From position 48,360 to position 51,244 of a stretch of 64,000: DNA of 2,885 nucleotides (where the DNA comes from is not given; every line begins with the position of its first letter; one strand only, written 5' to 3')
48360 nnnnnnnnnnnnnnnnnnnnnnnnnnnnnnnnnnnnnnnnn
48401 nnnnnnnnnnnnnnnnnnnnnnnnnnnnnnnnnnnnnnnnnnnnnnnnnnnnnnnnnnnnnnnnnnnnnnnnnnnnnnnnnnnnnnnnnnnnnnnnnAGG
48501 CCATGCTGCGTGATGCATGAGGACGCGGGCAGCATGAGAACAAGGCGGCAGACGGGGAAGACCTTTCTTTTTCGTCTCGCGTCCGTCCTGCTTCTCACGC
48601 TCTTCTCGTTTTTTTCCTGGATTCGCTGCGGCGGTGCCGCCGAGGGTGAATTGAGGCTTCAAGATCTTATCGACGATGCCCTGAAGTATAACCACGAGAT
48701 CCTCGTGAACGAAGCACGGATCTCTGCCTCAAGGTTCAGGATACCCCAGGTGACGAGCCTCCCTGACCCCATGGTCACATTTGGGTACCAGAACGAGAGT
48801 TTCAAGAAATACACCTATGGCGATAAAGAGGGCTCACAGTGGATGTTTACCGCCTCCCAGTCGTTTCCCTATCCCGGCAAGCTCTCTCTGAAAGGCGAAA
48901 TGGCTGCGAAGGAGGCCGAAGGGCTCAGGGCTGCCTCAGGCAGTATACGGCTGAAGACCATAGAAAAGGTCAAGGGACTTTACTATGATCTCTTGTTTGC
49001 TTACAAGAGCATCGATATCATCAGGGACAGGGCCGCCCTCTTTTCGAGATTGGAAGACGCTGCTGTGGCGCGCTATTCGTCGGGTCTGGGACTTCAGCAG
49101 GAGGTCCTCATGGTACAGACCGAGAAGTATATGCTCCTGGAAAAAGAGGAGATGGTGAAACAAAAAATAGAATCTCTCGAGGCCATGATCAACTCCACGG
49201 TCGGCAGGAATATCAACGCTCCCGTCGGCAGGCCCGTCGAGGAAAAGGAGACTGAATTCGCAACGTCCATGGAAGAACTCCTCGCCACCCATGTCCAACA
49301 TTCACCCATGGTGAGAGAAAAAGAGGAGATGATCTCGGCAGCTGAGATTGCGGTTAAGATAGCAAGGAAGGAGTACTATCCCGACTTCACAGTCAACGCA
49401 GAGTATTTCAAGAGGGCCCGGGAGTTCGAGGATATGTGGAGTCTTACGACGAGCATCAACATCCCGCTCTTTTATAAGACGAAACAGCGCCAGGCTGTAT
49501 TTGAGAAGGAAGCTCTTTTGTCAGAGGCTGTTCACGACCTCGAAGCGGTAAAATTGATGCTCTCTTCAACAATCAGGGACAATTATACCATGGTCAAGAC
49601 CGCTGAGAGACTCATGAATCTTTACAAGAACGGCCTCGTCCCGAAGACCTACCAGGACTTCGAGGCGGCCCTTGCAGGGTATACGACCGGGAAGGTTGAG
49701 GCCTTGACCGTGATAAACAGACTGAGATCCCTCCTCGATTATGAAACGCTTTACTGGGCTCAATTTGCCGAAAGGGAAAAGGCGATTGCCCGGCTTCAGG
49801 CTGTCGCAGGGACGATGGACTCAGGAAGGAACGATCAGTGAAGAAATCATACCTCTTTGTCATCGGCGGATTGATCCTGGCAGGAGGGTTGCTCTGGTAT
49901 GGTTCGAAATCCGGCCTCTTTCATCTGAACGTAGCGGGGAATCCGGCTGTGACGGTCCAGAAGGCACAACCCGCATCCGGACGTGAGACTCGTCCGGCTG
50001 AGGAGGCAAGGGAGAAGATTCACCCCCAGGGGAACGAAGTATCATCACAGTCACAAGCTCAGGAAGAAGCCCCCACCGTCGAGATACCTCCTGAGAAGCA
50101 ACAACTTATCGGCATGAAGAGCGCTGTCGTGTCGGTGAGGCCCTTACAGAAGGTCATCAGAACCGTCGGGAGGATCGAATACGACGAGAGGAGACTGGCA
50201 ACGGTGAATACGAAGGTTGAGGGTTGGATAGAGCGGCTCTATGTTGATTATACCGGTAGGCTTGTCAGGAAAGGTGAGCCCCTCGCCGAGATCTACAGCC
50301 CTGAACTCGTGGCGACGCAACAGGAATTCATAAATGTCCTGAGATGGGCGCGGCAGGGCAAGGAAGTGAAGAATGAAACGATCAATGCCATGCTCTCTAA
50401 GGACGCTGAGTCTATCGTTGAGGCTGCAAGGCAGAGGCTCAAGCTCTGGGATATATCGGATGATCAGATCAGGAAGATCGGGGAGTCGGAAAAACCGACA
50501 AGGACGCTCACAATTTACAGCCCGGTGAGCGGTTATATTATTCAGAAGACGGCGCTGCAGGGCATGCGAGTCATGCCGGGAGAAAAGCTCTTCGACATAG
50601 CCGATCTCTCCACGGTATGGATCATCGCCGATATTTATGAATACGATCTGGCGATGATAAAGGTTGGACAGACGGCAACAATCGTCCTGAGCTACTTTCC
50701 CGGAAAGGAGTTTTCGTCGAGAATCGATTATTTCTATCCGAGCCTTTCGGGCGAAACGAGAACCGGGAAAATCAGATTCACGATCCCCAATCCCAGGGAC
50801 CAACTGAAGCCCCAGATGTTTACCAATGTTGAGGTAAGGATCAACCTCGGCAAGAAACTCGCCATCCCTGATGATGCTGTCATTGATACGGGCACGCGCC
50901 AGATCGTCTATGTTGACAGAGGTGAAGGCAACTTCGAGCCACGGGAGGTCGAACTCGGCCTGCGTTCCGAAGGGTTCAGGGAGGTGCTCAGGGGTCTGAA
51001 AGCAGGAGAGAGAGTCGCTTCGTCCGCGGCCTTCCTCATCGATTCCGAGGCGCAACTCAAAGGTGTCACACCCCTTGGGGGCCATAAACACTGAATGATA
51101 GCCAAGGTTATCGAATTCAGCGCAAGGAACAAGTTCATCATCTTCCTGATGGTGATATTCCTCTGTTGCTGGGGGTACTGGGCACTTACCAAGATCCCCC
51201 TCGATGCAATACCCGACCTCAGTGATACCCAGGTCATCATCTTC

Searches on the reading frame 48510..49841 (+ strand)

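Call 29: search_protein_families(library=pfam, proteins=[window:48510-49841:+], max_evalue=0.0001)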
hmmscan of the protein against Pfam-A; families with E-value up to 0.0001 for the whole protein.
window:48510-49841:+ (443 aa): 1 family
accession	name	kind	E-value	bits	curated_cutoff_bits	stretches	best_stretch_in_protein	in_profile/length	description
PF02321.23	OEP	-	5.4e-34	118.1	22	2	50-232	1-187/187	Outer membrane efflux protein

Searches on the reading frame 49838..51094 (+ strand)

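Call 29: search_protein_families(library=pfam, proteins=[window:49838-51094:+], max_evalue=0.0001)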
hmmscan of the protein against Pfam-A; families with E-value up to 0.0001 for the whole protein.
window:49838-51094:+ (418 aa): 3 families
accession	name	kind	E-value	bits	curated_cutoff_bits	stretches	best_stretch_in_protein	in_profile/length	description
PF16576.10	HlyD_D23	-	2.5e-81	272.5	30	1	103-328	2-213/214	Barrel-sandwich domain of CusB or HlyD membrane-fusion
PF13437.12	HlyD_3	-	1.9e-13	51.5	22.2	1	225-325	1-105/106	HlyD family secretion protein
PF16572.11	HlyD_D4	-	2.6e-06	27.7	26.4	0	149-219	1-54/55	Long alpha hairpin domain of cation efflux system protein, CusB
